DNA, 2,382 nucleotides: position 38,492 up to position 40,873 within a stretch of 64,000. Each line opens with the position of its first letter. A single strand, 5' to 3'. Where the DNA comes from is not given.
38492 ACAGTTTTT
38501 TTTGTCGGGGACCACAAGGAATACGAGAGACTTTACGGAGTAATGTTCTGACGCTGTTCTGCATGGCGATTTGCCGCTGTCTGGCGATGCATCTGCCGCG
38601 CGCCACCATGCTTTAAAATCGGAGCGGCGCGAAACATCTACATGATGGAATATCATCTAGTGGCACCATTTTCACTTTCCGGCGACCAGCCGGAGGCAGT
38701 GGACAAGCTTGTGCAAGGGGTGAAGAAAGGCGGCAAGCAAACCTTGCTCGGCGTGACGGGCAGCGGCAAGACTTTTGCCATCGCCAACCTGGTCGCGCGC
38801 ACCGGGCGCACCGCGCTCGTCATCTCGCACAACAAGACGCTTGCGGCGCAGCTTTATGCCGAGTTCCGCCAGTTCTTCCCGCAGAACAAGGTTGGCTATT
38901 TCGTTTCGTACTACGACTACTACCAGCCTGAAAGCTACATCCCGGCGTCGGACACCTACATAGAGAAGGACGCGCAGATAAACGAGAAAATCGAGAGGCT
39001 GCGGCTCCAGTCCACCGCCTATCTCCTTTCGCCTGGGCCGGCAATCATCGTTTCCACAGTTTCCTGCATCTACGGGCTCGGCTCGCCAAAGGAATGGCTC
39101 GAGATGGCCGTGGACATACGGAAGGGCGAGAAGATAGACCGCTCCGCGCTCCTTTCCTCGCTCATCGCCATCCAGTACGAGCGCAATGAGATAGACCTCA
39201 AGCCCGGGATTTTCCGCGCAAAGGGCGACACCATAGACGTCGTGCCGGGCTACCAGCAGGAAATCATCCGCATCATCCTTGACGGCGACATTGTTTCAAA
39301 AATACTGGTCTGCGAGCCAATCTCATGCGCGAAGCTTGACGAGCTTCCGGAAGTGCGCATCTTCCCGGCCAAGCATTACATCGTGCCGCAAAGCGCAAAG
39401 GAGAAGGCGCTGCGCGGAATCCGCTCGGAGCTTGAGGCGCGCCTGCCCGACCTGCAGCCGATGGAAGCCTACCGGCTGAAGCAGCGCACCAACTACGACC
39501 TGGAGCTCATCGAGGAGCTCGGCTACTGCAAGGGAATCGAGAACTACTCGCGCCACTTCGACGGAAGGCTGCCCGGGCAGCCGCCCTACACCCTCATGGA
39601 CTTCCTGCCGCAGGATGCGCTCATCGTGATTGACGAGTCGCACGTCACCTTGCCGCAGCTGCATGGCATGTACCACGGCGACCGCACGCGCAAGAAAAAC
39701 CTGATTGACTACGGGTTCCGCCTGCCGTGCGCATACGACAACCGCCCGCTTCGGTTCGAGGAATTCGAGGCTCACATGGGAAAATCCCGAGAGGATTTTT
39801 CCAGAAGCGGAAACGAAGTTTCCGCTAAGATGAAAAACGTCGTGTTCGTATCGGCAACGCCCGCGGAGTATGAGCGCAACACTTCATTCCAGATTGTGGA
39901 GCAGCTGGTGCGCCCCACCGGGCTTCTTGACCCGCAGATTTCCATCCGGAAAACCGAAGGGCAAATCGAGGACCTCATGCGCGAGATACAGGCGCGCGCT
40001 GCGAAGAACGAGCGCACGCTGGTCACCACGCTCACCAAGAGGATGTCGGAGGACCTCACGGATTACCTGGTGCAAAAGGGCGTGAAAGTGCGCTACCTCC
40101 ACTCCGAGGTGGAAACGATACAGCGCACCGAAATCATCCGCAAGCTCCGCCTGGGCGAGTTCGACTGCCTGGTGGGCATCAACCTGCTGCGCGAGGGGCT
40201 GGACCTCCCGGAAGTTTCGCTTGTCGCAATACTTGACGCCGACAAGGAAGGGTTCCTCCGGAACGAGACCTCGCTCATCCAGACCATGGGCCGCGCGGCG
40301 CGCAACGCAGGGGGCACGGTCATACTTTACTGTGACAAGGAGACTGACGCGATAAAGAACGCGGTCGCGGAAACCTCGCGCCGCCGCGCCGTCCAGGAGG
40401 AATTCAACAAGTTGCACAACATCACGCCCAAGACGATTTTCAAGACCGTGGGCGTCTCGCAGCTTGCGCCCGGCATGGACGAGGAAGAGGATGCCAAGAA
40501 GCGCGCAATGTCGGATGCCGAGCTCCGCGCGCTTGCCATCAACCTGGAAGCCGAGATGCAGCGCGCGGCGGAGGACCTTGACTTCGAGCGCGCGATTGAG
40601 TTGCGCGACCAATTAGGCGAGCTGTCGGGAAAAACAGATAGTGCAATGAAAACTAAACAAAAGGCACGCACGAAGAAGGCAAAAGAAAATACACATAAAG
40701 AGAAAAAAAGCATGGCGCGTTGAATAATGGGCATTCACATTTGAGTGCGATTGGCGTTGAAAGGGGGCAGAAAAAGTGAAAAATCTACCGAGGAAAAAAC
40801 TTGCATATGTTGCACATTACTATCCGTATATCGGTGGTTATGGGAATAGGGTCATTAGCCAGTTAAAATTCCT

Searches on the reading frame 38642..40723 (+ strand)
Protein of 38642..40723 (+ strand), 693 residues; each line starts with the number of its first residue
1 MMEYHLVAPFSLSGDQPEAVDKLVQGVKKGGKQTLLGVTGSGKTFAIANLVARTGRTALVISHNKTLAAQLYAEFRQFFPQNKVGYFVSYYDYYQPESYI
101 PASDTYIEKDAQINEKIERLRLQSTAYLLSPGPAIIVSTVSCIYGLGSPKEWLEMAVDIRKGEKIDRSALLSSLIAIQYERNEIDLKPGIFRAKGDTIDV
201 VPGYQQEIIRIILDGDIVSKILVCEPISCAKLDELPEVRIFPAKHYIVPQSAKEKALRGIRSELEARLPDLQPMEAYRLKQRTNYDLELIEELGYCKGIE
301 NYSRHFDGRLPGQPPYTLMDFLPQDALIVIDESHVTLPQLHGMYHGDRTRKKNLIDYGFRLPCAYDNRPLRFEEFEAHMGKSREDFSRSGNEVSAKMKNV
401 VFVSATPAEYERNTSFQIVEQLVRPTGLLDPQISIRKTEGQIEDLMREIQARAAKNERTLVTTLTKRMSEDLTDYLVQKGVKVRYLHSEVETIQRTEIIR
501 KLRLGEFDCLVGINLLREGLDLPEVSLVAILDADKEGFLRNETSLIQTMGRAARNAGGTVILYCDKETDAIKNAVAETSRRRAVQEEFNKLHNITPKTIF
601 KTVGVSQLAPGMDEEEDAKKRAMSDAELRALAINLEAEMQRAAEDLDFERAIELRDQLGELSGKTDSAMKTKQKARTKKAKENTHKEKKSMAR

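Call 54: find_homologous_proteins(query=window:38642-40723:+, max_evalue=1e-50)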
Query window:38642-40723:+ (693 aa): 8000 proteins with E <= 1e-50 among 8000 candidates; the best 120 are listed.
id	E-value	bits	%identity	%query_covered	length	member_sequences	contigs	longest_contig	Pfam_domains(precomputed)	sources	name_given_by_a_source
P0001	0.0e+0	1541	100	100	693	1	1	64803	PF00270.36,PF02151.26,PF17757.7,PF00271.38,PF27431.1,PF04851.22,PF12344.15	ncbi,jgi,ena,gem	ncbi:MAG: excinuclease ABC subunit UvrB [Candidatus Micrarchaeia archaeon]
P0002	0.0e+0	1326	90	96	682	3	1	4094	PF00270.36,PF02151.26,PF17757.7,PF00271.38,PF27431.1,PF04851.22,PF12344.15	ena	-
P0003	0.0e+0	1316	90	96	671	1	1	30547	PF00270.36,PF02151.26,PF17757.7,PF00271.38,PF27431.1,PF04851.22,PF12344.15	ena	-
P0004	0.0e+0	1306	87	98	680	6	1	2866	PF00270.36,PF02151.26,PF17757.7,PF00271.38,PF27431.1,PF04851.22,PF12344.15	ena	-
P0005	0.0e+0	1306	87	98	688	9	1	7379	PF00270.36,PF02151.26,PF17757.7,PF00271.38,PF27431.1,PF04851.22,PF12344.15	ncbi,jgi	ncbi:MAG: excinuclease ABC subunit UvrB [Candidatus Micrarchaeia archaeon]|jgi:excinuclease ABC subu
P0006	0.0e+0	1299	88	96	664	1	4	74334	PF00270.36,PF02151.26,PF17757.7,PF00271.38,PF27431.1,PF04851.22,PF12344.15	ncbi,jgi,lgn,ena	-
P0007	0.0e+0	1293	87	96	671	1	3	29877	PF00270.36,PF02151.26,PF17757.7,PF00271.38,PF27431.1,PF04851.22,PF12344.15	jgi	-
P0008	0.0e+0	1271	82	98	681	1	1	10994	PF00270.36,PF02151.26,PF17757.7,PF00271.38,PF27431.1,PF04851.22,PF12344.15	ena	-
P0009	0.0e+0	1262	85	96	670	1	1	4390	PF00270.36,PF02151.26,PF17757.7,PF00271.38,PF27431.1,PF04851.22,PF12344.15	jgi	-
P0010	0.0e+0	1256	84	99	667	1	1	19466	PF00270.36,PF02151.26,PF17757.7,PF00271.38,PF27431.1,PF04851.22,PF12344.15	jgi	jgi:excinuclease ABC subunit B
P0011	0.0e+0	1203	79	100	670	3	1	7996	PF00270.36,PF02151.26,PF17757.7,PF00271.38,PF27431.1,PF04851.22,PF12344.15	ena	-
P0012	0.0e+0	1189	81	96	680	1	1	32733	PF00270.36,PF02151.26,PF17757.7,PF00271.38,PF27431.1,PF04851.22,PF12344.15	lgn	-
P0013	0.0e+0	1166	79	95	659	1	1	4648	PF00270.36,PF02151.26,PF17757.7,PF00271.38,PF27431.1,PF04851.22,PF12344.15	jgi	jgi:excinuclease ABC subunit B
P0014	0.0e+0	1163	81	92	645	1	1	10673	PF00270.36,PF02151.26,PF17757.7,PF00271.38,PF27431.1,PF04851.22,PF12344.15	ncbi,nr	ncbi:MAG: excinuclease ABC subunit UvrB, partial [Candidatus Micrarchaeota archaeon]|nr:excinuclease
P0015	0.0e+0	1160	81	95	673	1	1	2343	PF00270.36,PF02151.26,PF17757.7,PF00271.38,PF27431.1,PF04851.22,PF12344.15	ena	-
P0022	0.0e+0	1141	78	96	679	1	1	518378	PF00270.36,PF02151.26,PF17757.7,PF00271.38,PF27431.1,PF04851.22,PF12344.15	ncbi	-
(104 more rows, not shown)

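Call 66: find_encoding_contigs(protein=P0006, flank=10000, max_places=3)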
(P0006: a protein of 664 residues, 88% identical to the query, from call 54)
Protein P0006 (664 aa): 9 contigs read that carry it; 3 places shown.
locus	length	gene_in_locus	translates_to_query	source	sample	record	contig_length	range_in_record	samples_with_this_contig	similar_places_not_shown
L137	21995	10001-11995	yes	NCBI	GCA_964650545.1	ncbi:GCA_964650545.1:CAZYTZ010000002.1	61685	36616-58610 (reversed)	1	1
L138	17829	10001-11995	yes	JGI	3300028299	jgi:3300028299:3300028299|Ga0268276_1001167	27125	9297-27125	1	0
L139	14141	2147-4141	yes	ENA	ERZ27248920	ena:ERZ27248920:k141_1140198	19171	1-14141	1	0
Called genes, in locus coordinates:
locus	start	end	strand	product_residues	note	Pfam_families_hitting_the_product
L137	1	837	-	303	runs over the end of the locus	PF06550:SPP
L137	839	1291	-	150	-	PF22811:Zn_ribbon_NrdR, PF03477:ATP-cone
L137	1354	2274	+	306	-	PF01266:DAO (faint), PF07992:Pyr_redox_2, PF13738:Pyr_redox_3, PF00070:Pyr_redox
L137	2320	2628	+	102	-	-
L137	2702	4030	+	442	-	-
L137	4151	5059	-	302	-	PF08271:Zn_Ribbon_TF, PF00382:TFIIB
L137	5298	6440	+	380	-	PF00149:Metallophos, PF12850:Metallophos_2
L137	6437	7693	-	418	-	PF02403:Seryl_tRNA_N, PF00587:tRNA-synt_2b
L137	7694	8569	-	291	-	PF00389:2-Hacid_dh, PF02826:2-Hacid_dh_C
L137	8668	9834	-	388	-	PF00266:Aminotran_5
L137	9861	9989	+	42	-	-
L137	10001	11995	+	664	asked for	PF00270:DEAD (faint), PF04851:ResIII, PF17757:UvrB_inter, PF27431:UvrB_3rd, PF00271:Helicase_C, PF12344:UvrB, PF02151:UVR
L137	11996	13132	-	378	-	PF00534:Glycos_transf_1, PF13692:Glyco_trans_1_4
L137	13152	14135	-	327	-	PF13641:Glyco_tranf_2_3, PF00535:Glycos_transf_2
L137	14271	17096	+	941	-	PF00005:ABC_tran (faint), PF02463:SMC_N (faint), PF03193:RsgA_GTPase (faint), PF13191:AAA_16 (faint), PF13304:AAA_21 (faint), PF13476:AAA_23 (faint), PF17760:UvrA_inter, PF17755:UvrA_DNA-bind, +2 more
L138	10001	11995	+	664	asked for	PF00270:DEAD (faint), PF04851:ResIII, PF17757:UvrB_inter, PF27431:UvrB_3rd, PF00271:Helicase_C, PF12344:UvrB, PF02151:UVR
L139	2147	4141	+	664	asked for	PF00270:DEAD (faint), PF04851:ResIII, PF17757:UvrB_inter, PF27431:UvrB_3rd, PF00271:Helicase_C, PF12344:UvrB, PF02151:UVR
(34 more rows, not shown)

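Call 81: find_encoding_contigs(protein=P0022, flank=10000, max_places=2)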
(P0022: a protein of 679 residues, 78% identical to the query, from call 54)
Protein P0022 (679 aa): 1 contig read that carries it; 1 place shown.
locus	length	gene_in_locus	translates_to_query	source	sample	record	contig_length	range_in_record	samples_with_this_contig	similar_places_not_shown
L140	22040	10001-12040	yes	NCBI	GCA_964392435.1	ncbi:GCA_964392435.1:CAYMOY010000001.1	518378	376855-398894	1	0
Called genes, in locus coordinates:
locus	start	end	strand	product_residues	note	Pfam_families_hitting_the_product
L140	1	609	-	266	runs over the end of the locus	PF03109:ABC1 (faint), PF01163:RIO1, PF06293:Kdo (faint)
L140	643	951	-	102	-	PF01176:eIF-1a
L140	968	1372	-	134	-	PF01873:eIF-5_eIF-2B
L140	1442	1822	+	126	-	PF08984:DUF1858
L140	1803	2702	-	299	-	PF06550:SPP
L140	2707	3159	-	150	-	PF22811:Zn_ribbon_NrdR, PF03477:ATP-cone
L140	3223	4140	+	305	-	PF00890:FAD_binding_2 (faint), PF03486:HI0933_like (faint), PF07992:Pyr_redox_2, PF13738:Pyr_redox_3, PF00070:Pyr_redox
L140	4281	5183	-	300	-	PF08271:Zn_Ribbon_TF, PF00382:TFIIB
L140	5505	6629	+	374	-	PF00149:Metallophos, PF12850:Metallophos_2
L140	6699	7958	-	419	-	PF02403:Seryl_tRNA_N, PF00587:tRNA-synt_2b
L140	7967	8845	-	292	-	PF00389:2-Hacid_dh, PF02826:2-Hacid_dh_C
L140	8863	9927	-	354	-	PF00266:Aminotran_5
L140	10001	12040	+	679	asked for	PF00270:DEAD (faint), PF04851:ResIII, PF17757:UvrB_inter, PF27431:UvrB_3rd, PF00271:Helicase_C, PF12344:UvrB, PF02151:UVR (weak)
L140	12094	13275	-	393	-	PF20706:GT4-conflict (weak), PF00534:Glycos_transf_1, PF13692:Glyco_trans_1_4, PF13524:Glyco_trans_1_2 (weak)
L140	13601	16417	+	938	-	PF00005:ABC_tran (faint), PF02463:SMC_N (faint), PF03193:RsgA_GTPase (faint), PF13191:AAA_16 (faint), PF13304:AAA_21 (faint), PF13476:AAA_23 (faint), PF17760:UvrA_inter, PF17755:UvrA_DNA-bind, +2 more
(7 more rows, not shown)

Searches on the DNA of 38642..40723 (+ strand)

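Call 80: search_rna_families(sources=[L137, L139], threshold=gathering)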
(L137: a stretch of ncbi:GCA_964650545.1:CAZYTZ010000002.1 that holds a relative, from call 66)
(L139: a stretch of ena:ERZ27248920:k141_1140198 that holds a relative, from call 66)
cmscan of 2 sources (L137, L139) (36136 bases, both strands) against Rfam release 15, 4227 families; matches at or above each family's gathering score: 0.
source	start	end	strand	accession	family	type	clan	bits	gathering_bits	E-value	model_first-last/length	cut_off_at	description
